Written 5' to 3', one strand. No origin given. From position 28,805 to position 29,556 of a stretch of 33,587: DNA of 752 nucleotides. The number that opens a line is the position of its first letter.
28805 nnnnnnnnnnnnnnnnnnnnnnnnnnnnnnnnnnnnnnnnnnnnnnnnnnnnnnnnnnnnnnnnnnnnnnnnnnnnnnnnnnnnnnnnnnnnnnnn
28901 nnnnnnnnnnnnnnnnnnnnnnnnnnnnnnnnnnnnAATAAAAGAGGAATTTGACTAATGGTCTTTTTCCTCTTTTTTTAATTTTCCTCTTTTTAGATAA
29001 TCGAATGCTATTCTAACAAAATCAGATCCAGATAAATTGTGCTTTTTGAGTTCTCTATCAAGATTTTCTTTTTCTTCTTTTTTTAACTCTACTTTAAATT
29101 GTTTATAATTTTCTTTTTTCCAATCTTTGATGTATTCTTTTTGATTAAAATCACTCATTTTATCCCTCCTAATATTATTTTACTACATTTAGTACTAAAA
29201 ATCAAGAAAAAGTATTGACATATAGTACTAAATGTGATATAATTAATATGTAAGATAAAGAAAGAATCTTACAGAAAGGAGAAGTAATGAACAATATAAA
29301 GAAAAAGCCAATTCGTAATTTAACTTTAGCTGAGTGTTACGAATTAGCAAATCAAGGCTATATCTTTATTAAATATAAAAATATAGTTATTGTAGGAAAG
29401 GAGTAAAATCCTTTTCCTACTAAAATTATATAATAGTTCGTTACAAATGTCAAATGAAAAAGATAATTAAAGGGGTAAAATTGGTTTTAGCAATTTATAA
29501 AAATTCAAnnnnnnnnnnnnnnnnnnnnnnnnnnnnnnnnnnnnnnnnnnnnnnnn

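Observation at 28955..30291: Self-contained cargo module between the lysis cassette and attP: RHH regulator, divergent perfect-consensus promoter with palindromic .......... operators, 39-aa peptide, and a membrane-anchored GH73-like peptidoglycan hydrolase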

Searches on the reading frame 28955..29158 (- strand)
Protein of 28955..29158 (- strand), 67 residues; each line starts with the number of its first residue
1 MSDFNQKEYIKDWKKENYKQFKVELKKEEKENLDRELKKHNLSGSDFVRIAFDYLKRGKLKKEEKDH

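Call 5: search_protein_families(library=pfam, proteins=[window:28955-29158:-], max_evalue=1)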
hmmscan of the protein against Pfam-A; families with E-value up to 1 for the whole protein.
window:28955-29158:- (67 aa): 4 families
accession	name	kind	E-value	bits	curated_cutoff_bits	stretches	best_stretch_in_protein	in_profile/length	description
PF21983.2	NikA-like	-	0.029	15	27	1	19-49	5-35/72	Mobilization protein NikA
PF07500.19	TFIIS_M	-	0.034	15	29.2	1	8-65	47-104/114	Transcription factor S-II (TFIIS), central domain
PF08846.15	DUF1816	-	0.058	13.9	27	1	5-33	35-63/65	Domain of unknown function (DUF1816)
PF01402.27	RHH_1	-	0.16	12.4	20.5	1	21-55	2-36/39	Ribbon-helix-helix protein, copG family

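Call 6: search_protein_families(library=phrogs, proteins=[window:28955-29158:-], max_evalue=1)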
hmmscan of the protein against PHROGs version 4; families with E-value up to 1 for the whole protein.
window:28955-29158:- (67 aa): 6 families
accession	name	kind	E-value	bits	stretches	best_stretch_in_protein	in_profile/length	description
phrog_876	-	transcription regulation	0.00089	19.9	1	14-63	63-112/239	transcriptional repressor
phrog_3896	-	unknown function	0.0029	18.6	1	8-43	11-45/62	-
phrog_15042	-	unknown function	0.0081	17.4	1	7-47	68-108/109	-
phrog_28294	-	unknown function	0.063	14.6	1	8-55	29-77/79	-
phrog_25971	-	unknown function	0.17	13.2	1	21-55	76-111/116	-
phrog_5799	-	unknown function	0.23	12.7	1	23-43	31-50/61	-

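Call 39: search_solved_structures(query=A3, max_evalue=10, show_alignments=3)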
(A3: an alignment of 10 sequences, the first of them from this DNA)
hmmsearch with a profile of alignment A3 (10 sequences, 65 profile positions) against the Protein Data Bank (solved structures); distinct sequences matched with E-value up to 10: 8.
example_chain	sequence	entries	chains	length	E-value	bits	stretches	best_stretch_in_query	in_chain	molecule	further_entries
2k9i_A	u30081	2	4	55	0.0045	20.4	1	22-56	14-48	Uncharacterized protein ORF56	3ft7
8k23_B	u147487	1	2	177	0.16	15.4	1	3-41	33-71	Csy1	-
8k22_B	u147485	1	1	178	0.17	15.4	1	3-41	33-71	Csy1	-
8k0h_A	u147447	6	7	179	0.17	15.4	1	3-41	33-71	Csy1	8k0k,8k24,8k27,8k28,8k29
7wko_A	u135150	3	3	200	0.21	15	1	3-41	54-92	Csy1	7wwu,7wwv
5xon_U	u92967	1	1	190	0.36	14.3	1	14-63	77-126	General transcription elongation factor TFIIS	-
9k9w_a9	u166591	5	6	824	3.4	11.2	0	31-51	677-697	Glr1262 protein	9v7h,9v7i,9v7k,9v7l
1zq1_A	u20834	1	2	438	3.7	11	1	32-50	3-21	Glutamyl-tRNA(Gln) amidotransferase subunit D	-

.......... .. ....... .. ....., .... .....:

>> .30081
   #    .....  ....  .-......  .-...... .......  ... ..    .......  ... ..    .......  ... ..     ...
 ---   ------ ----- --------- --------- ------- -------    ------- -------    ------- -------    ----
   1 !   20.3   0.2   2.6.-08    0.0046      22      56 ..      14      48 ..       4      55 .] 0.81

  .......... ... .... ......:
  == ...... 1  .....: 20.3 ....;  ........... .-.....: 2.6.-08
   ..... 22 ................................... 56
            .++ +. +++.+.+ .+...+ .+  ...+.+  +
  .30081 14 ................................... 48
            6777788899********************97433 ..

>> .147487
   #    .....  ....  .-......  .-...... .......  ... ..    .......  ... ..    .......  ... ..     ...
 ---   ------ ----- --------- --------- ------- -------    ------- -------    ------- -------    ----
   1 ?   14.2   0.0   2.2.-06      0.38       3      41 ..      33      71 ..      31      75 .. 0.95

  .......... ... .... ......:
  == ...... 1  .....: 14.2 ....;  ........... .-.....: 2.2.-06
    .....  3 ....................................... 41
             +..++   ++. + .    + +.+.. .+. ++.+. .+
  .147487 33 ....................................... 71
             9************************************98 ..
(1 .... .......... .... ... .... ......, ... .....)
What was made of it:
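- On Ribbon-helix-helix (CopG/Arc/MetJ) repressors: Family profile against the PDB: the RHH protein ORF56 of pRN1, E 0.0045 (call 39).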

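Call 40: search_protein_families(library=pfam, alignment_id=A3, max_evalue=1)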
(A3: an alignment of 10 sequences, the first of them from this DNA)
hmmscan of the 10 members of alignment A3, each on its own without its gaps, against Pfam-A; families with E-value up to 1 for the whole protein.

A. member 1, seq(67 aa): 4 families
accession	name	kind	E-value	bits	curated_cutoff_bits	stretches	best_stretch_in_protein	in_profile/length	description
PF21983.2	NikA-like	-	0.029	15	27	1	19-49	5-35/72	Mobilization protein NikA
PF07500.19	TFIIS_M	-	0.034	15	29.2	1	8-65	47-104/114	Transcription factor S-II (TFIIS), central domain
PF08846.15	DUF1816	-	0.058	13.9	27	1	5-33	35-63/65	Domain of unknown function (DUF1816)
PF01402.27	RHH_1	-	0.16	12.4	20.5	1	21-55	2-36/39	Ribbon-helix-helix protein, copG family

B. families by the number of members that match (of 10 scanned): 10 families
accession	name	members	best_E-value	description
PF07500.19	TFIIS_M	4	0.0011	Transcription factor S-II (TFIIS), central domain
PF21983.2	NikA-like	4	0.01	Mobilization protein NikA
PF01402.27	RHH_1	3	7.5e-05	Ribbon-helix-helix protein, copG family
PF10723.15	RepB-RCR_reg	3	0.0052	Replication regulatory protein RepB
PF09235.17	SAM_Ste50p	2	0.014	Ste50p, sterile alpha motif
PF23627.1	LisH_WDR26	2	0.044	WDR26 Lis-homology motif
PF20893.2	DUF6845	1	0.041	Domain of unknown function (DUF6845)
PF08846.15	DUF1816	1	0.058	Domain of unknown function (DUF1816)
PF03498.20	CDtoxinA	1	0.17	Cytolethal distending toxin A/C domain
PF16517.10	Nore1-SARAH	1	0.33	Novel Ras effector 1 C-terminal SARAH (Sav/Rassf/Hpo) domain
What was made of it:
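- On Ribbon-helix-helix (CopG/Arc/MetJ) repressors: Best cassette relative: RHH_1 E 7.5e-5 (call 40).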

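Call 41: search_protein_families(library=padloc, proteins=[window:28955-29158:-], max_evalue=1)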
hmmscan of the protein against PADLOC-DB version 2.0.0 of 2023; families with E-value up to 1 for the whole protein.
window:28955-29158:- (67 aa): 0 families

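Call 42: search_protein_families(library=ncbifam, proteins=[window:28955-29158:-], max_evalue=1)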
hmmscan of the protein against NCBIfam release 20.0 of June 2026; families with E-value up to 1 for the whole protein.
window:28955-29158:- (67 aa): 1 family
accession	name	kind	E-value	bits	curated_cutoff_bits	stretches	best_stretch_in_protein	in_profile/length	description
NF043020.1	T4SS_AnkD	equivalog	0.024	13.6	500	1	10-65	366-420/426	Dot/Icm T4SS effector AnkD/LegA15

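Call 54: find_homologous_proteins(query=window:28955-29158:-, max_evalue=0.01)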
Query window:28955-29158:- (67 aa): 14 proteins with E <= 0.01 among 14 candidates.
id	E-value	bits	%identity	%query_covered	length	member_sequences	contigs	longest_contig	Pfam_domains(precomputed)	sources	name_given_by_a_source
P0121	9.0e-34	132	99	100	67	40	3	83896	-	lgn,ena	-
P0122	2.1e-33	130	99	100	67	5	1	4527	-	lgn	-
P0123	1.2e-27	112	89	81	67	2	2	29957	-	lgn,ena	-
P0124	2.2e-24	102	83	96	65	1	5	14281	-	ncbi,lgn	-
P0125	2.8e-23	99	76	100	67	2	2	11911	PF10723.16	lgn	-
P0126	2.6e-22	96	76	99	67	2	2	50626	-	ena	-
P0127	1.4e-19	87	71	97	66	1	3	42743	PF10723.16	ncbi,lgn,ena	-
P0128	2.5e-19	86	71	97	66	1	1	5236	PF10723.16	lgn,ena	-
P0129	3.0e-19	86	90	73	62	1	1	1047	PF10723.16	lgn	-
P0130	4.4e-19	85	70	96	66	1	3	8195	PF10723.16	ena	-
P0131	1.5e-14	71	86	64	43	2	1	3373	-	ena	-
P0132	2.3e-14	71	69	88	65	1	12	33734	-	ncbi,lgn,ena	-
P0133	3.9e-14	70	69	88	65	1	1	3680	-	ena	-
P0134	4.3e-9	54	91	49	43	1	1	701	-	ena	-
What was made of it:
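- On Ribbon-helix-helix (CopG/Arc/MetJ) repressors: Five homologues carry a precomputed PF10723 hit (call 54).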

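Call 72: predict_structure(alignment_id=A7)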
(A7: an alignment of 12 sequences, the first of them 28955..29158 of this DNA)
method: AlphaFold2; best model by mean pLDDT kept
length: 67 residues; sequences in the alignment: 12
mean_pLDDT: 70.3   pTM: 0.45
mean pLDDT of the five models: 70.3, 65.1, 63.0, 62.8, 60.8
residues with pLDDT >= 90: 0; 70-90: 41; 50-70: 22; < 50: 4
segments of 3 or more residues with pLDDT < 50: 65-67
pLDDT, mean of each block of 10 residues (from residue 1): 67 69 70 81 74 74 53
secondary structure, 60 per line:
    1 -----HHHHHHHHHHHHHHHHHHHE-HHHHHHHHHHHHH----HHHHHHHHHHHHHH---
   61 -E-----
elements in order: H6-24 H27-39 H44-57
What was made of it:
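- On Ribbon-helix-helix (CopG/Arc/MetJ) repressors: The monomer model (pLDDT 70) shows the two helices, but a helix in place of the strand (call 72).
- The window RHH protein itself is below Pfam thresholds, and its monomer model (pLDDT 70) shows a helix where the beta-strand should be (call 72).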

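Call 76: fold_search(model_id=the predicted structure, library=pdb)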
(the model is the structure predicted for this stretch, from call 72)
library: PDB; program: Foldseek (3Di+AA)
matches with E <= 10: 21; with E <= 0.001: 0
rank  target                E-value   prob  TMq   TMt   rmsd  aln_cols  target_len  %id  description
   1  1ea4_E                9.7e-01  0.51  0.37  0.52   3.0        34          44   29  TRANSCRIPTIONAL REPRESSOR COPG/22bp dsDNA COMPLEX (released 2001-07-05)
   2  1ea4_F                1.0e+00  0.38  0.37  0.51   4.9        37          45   30  TRANSCRIPTIONAL REPRESSOR COPG/22bp dsDNA COMPLEX (released 2001-07-05)
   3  1b01_A                1.1e+00  0.44  0.37  0.53   2.9        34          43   29  TRANSCRIPTIONAL REPRESSOR COPG/DNA COMPLEX (released 1999-11-19)
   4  1ea4_B                1.8e+00  0.35  0.37  0.55   2.5        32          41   28  TRANSCRIPTIONAL REPRESSOR COPG/22bp dsDNA COMPLEX (released 2001-07-05)
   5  2k5j_MODEL_1_A        2.5e+00  0.13  0.34  0.30   8.4        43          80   23  Solution structure of protein yiiF from Shigella flexneri serotype 5b (strain 8401) . Northeast Structural Gen (released 2008-08-26)
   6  5x3t_A                5.7e+00  0.16  0.36  0.35   1.7        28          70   21  VapBC from Mycobacterium tuberculosis (released 2017-06-07)
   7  6sbx_C                5.7e+00  0.09  0.37  0.44   5.8        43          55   21  CdbA Form Two (released 2020-04-22)
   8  7q4p_E                8.0e+00  0.06  0.31  0.32   7.8        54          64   11  U2 snRNP after ATP-dependent remodelling (released 2022-03-30)
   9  8hk1_5                8.0e+00  0.06  0.31  0.29   7.9        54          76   11  The cryo-EM structure of human pre-17S U2 snRNP (released 2023-03-08)
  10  7kuw                  8.0e+00  0.06  0.32  0.34   7.3        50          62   14  High-throughput design and refinement of stable proteins using sequence-only models (released 2021-12-15)
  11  6kyt_C                8.6e+00  0.11  0.37  0.34   2.2        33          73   27  The structure of the M. tb toxin MazEF-mt1 complex (released 2020-08-05)
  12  28oj                  8.6e+00  0.08  0.30  0.24   1.7        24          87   25  X-ray crystal structure of wild-type YdbL from Escherichia coli (released 2026-04-08)
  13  6sbw                  9.2e+00  0.09  0.38  0.49   3.5        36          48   22  CdbA Form One (released 2020-04-22)
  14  1wsu_B                9.2e+00  0.06  0.34  0.20  10.1        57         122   14  C-terminal domain of elongation factor selB complexed with SECIS RNA (released 2005-01-25)
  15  1s8n                  9.2e+00  0.06  0.35  0.17   6.5        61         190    5  Crystal structure of Rv1626 from Mycobacterium tuberculosis (released 2004-09-21)
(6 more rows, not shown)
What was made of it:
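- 28955..29158 (-): 67-aa CopG-like ribbon-helix-helix repressor. Predicted beta-strand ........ (residues 19-26), helices at about 27-39 and 44-57. Calls 5, 39, 40, 54 and 76: weak but concordant RHH hits.
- On Ribbon-helix-helix (CopG/Arc/MetJ) repressors: The top four Foldseek hits are CopG-DNA complexes, but at E about 1 (call 76).
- Tried and rejected: The RHH monomer model was of too low confidence to prove the fold (calls 72, 76).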

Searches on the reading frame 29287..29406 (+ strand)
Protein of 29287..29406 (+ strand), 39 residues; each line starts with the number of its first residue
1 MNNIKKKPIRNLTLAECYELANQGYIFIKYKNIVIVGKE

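Call 5: search_protein_families(library=pfam, proteins=[window:29287-29406:+], max_evalue=1)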
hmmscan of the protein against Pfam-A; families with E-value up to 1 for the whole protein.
window:29287-29406:+ (39 aa): 1 family
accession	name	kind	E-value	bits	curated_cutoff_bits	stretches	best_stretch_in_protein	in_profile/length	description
PF09235.17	SAM_Ste50p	-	0.21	12.3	21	1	2-32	34-65/75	Ste50p, sterile alpha motif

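Call 6: search_protein_families(library=phrogs, proteins=[window:29287-29406:+], max_evalue=1)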
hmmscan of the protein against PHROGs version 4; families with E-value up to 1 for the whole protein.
window:29287-29406:+ (39 aa): 0 families

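Call 41: search_protein_families(library=padloc, proteins=[window:29287-29406:+], max_evalue=1)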
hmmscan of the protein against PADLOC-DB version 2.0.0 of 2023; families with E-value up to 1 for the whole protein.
window:29287-29406:+ (39 aa): 0 families

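Call 42: search_protein_families(library=ncbifam, proteins=[window:29287-29406:+], max_evalue=1)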
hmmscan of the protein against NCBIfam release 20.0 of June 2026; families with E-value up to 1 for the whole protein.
window:29287-29406:+ (39 aa): 0 families

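Call 89: search_solved_structures(query=A9, max_evalue=10, show_alignments=3)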
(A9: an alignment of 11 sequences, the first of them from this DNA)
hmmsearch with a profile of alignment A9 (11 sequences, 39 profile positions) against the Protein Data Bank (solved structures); distinct sequences matched with E-value up to 10: 1.
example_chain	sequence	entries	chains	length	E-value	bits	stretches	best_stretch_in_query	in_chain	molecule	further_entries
7qjn_A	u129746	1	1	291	0.41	13.6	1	17-32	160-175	Dienelactone hydrolase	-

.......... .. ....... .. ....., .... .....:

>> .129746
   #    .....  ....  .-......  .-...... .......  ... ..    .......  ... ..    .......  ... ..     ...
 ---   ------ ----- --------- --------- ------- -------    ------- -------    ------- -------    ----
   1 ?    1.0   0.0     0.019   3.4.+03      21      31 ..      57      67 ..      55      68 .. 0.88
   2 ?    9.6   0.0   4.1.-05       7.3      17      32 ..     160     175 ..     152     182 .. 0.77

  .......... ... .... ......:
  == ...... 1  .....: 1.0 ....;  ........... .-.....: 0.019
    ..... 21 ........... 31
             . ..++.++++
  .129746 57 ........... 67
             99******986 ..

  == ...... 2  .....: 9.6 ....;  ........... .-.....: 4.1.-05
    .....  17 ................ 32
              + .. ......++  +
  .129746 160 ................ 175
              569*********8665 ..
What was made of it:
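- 29287..29406 (+): pepA: a 39-aa hydrophilic leader ORF with a strong ribosome-binding site. No family match (calls 5, 6, 41, 42, 89).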
